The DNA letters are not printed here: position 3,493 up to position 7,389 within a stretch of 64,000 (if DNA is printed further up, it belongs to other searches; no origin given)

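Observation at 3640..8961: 1773-aa polypeptide fusing two GT-C glycosyltransferase modules, with a ~400-aa propeller-like insert inside the PMT module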

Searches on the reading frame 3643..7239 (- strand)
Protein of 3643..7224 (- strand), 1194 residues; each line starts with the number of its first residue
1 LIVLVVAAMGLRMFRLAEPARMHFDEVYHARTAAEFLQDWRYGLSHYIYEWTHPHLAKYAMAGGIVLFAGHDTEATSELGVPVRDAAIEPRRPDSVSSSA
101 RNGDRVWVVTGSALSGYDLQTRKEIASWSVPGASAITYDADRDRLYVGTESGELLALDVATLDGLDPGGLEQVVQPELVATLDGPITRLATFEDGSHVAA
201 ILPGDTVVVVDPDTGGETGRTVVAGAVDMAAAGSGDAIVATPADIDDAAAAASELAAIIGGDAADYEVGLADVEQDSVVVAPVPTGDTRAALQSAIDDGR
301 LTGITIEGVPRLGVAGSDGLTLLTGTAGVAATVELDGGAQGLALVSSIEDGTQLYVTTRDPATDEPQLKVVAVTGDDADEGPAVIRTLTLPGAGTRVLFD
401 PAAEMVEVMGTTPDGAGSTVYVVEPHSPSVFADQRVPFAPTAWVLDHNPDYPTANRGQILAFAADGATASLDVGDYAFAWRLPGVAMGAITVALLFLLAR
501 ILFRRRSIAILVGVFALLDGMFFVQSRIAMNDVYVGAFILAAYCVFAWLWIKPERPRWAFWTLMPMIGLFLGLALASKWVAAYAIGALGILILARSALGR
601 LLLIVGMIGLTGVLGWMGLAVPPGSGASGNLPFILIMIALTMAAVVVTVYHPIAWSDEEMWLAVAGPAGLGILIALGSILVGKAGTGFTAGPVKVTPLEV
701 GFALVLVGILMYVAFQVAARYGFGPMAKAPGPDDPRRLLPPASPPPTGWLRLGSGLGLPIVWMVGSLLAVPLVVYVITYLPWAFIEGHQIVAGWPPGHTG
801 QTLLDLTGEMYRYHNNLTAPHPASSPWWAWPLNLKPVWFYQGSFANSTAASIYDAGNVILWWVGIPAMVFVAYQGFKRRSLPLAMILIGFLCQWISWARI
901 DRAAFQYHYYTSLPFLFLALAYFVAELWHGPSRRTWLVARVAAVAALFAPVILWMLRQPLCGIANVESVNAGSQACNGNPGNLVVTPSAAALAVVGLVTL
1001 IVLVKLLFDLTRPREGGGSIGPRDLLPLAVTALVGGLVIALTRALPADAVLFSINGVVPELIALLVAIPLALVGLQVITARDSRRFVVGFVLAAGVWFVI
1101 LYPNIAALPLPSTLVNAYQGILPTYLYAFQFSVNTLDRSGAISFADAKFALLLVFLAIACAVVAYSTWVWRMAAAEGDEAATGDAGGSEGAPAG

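Call 11: search_solved_structures(query=window:3643-7224:-, max_evalue=1, show_alignments=2)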
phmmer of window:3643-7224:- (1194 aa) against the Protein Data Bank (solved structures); distinct sequences matched with E-value up to 1: 5.
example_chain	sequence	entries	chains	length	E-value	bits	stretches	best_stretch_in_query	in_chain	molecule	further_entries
9i5k_A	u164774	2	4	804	0.0006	20.8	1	805-873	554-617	Dolichyl-phosphate-mannose--protein mannosyltransferase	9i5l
9e61_A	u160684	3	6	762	0.0024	18.8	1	808-871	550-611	Dolichyl-phosphate-mannose--protein mannosyltransferase 4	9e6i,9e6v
4ovd_A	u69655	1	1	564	0.007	17.3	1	237-323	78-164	Peptidoglycan glycosyltransferase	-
6p25_A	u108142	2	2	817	0.016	16.1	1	481-595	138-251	Dolichyl-phosphate-mannose--protein mannosyltransferase 1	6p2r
2k4k_A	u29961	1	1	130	0.57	10.9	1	322-417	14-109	General stress protein 13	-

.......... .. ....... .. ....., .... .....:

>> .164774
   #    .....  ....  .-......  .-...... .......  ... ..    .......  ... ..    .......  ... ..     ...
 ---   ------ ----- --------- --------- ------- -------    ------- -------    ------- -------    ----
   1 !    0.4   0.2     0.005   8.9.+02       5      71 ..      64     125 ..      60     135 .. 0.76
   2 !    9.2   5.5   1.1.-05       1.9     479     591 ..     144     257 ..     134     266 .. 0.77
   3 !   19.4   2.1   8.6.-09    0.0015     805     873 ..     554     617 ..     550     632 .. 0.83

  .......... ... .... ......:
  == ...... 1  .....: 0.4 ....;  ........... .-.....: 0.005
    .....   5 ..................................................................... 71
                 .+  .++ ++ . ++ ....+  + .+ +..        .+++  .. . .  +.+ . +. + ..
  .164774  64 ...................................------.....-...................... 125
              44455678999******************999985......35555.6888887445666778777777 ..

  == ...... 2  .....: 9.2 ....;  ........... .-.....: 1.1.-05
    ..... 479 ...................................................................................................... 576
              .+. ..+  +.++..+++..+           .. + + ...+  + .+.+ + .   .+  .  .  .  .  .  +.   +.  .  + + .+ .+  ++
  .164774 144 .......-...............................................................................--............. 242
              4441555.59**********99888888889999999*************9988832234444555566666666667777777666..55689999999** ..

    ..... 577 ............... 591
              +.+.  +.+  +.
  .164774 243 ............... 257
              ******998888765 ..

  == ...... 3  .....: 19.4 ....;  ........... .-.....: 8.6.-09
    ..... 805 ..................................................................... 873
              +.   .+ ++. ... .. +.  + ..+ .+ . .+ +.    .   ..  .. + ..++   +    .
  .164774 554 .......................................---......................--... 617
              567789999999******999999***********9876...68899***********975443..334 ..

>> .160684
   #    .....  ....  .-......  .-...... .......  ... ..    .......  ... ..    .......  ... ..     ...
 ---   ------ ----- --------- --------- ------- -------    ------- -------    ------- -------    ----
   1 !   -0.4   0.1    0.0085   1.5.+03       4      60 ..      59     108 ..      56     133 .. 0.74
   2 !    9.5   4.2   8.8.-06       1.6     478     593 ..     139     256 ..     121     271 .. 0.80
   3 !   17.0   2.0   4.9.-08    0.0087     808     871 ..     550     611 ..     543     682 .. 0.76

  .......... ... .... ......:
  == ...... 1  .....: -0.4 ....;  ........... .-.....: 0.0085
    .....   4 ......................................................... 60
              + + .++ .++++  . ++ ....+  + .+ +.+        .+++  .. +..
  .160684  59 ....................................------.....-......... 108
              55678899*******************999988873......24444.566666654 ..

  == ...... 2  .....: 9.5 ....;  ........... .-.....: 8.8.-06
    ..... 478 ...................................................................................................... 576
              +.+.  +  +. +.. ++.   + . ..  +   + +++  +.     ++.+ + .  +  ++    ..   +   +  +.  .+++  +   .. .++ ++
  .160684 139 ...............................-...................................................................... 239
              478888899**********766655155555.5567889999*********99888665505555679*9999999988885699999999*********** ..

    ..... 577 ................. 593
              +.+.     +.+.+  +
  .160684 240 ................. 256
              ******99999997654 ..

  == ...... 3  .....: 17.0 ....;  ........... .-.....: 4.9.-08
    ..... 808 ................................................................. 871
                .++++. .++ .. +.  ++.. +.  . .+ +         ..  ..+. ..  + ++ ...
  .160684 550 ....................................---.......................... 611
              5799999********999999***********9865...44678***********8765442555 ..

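Call 36: predict_structure(alignment_id=A2)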
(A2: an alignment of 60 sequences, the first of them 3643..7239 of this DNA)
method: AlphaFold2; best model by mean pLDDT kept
length: 1199 residues; sequences in the alignment: 60
mean_pLDDT: 80.9   pTM: 0.79
mean pLDDT of the five models: 80.9, 80.5, 79.6, 79.2, 76.4
residues with pLDDT >= 90: 455; 70-90: 479; 50-70: 197; < 50: 68
segments of 3 or more residues with pLDDT < 50: 27-31, 826-829, 836-859, 907-909, 1128-1135, 1184-1199
pLDDT, mean of each block of 10 residues (from residue 1): 89 76 47 70 86 61 84 85 93 82 69 95 89 94 93 97 84 75 95 94 95 94 93 92 89 91 88 83 81 89 91 92 94 90 93 82 94 92 85 93 86 92 92 87 93 69 92 90 80 89 94 93 69 67 93 87 91 94 85 92 93 92 78 78 93 92 89 90 89 77 91 92 89 83 85 80 87 94 83 86 87 75 52 49 38 46 77 92 92 89 55 72 94 85 79 67 67 59 57 74 77 69 68 82 76 70 55 61 73 83 70 55 51 47 71 91 96 87 49 36
secondary structure, 60 per line:
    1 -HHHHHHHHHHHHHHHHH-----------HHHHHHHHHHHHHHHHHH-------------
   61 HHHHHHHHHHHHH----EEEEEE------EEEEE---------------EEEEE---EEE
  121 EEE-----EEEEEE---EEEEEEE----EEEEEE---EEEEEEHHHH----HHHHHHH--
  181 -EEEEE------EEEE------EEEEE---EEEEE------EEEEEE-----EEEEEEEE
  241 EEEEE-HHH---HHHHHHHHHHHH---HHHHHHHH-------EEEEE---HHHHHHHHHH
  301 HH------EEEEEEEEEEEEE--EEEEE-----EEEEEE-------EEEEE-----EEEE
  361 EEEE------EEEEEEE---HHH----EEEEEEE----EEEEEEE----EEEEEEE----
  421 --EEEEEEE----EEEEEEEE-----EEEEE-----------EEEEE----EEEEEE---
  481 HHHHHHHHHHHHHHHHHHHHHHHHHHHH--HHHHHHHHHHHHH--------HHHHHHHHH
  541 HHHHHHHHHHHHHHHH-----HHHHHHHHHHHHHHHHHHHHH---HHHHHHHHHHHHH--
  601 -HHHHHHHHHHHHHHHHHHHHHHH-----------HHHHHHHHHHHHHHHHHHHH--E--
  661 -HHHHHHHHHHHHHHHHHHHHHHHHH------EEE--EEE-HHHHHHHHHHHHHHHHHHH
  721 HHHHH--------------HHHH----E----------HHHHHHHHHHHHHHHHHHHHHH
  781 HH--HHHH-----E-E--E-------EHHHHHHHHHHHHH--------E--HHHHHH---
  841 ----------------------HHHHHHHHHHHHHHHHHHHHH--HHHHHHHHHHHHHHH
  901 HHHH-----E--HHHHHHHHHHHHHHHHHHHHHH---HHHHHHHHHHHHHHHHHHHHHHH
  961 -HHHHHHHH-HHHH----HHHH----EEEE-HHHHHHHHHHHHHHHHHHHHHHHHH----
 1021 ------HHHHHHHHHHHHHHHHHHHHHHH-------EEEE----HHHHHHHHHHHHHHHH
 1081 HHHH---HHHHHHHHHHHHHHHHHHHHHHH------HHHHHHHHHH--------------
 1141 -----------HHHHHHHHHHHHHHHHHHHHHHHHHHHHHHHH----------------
elements in order (helices of 4 or more, strands of 3 or more residues): H2-18 H30-47 H61-73 E78-83 E90-94 E110-114 E118-123 E129-134 E138-144 E149-154 E158-163 H164-167 H172-178 E182-186 E193-196 E203-207 E211-215 E222-227 E233-245 H253-264 H268-275 E283-287 H291-302 E309-321 E324-328 E334-339 E347-351 E357-364 E371-377 E388-394 E399-405 E410-416 E423-429 E434-441 E447-451 E463-467 E472-477 H481-508 H511-523 H532-556 H562-582 H586-598 H602-624 H636-655 H662-686 E693-695 E698-700 H702-725 H740-743 H759-782 H785-788 H808-820 H832-837 H863-883 H886-904 H913-934 H938-960 H962-969 H971-974 H979-982 E987-990 H992-1016 H1027-1049 E1057-1060 H1065-1084 H1088-1110 H1117-1126 H1152-1183

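Call 38: fold_search(model_id=the predicted structure, library=pdb)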
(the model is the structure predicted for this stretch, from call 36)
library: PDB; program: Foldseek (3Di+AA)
matches with E <= 10: 1614; with E <= 0.001: 1216
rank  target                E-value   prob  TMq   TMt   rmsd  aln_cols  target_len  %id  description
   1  5m89_A                2.4e-08  1.00  0.20  0.65  11.7       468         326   13  Spliceosome component (released 2018-03-14)
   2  9e78_0L               2.6e-08  1.00  0.20  0.36   7.0       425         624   11  48-nm repeat of the Leishmania tarentolae doublet microtubule (released 2025-03-12)
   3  6tji_A                2.9e-08  1.00  0.18  0.48   9.7       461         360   12  Crystal structure of the computationally designed Cake10 protein (released 2020-05-06)
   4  8fl0_NJ               7.3e-08  1.00  0.20  0.46  12.6       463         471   13  Human nucleolar pre-60S ribosomal subunit (State H) (released 2023-07-12)
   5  8bbg_C                9.7e-08  1.00  0.10  0.10  46.2      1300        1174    9  Structure of the IFT-A complex; anterograde IFT-A train model (released 2022-12-21)
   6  9dzy_E                1.1e-07  1.00  0.20  0.67   6.0       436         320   10  Cryo-EM structure of Pre-Chi dynein bound to Lis1 (released 2025-07-09)
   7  6n9g_D                1.1e-07  1.00  0.20  0.61   8.0       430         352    9  Crystal Structure of RGS7-Gbeta5 dimer (released 2019-01-09)
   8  8fgw_B                1.2e-07  1.00  0.10  0.11  50.1      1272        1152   10  Human IFT-A complex structures provide molecular insights into ciliary transport (released 2023-02-22)
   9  8fl2_NJ               1.4e-07  1.00  0.20  0.56  11.5       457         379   12  Human nuclear pre-60S ribosomal subunit (State I1) (released 2023-07-12)
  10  4zov_B                1.4e-07  1.00  0.20  0.55   7.8       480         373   11  Crystal structure of the Saccharomyces cerevisiae Sqt1 (released 2015-07-01)
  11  5m89_B                1.5e-07  1.00  0.20  0.65  11.9       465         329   13  Spliceosome component (released 2018-03-14)
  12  6n9g_C                1.8e-07  1.00  0.20  0.62   7.8       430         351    9  Crystal Structure of RGS7-Gbeta5 dimer (released 2019-01-09)
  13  4zov_A                3.1e-07  1.00  0.20  0.55   8.7       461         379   12  Crystal structure of the Saccharomyces cerevisiae Sqt1 (released 2015-07-01)
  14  8d41_B                3.3e-07  1.00  0.20  0.71   6.1       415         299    9  Crystal structure of the human COPB2 WD-domain in complex with OICR-6254 (released 2022-07-06)
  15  5mzh_B                3.3e-07  1.00  0.19  0.48  10.0       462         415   10  Crystal structure of ODA16 from Chlamydomonas reinhardtii (released 2017-03-22)
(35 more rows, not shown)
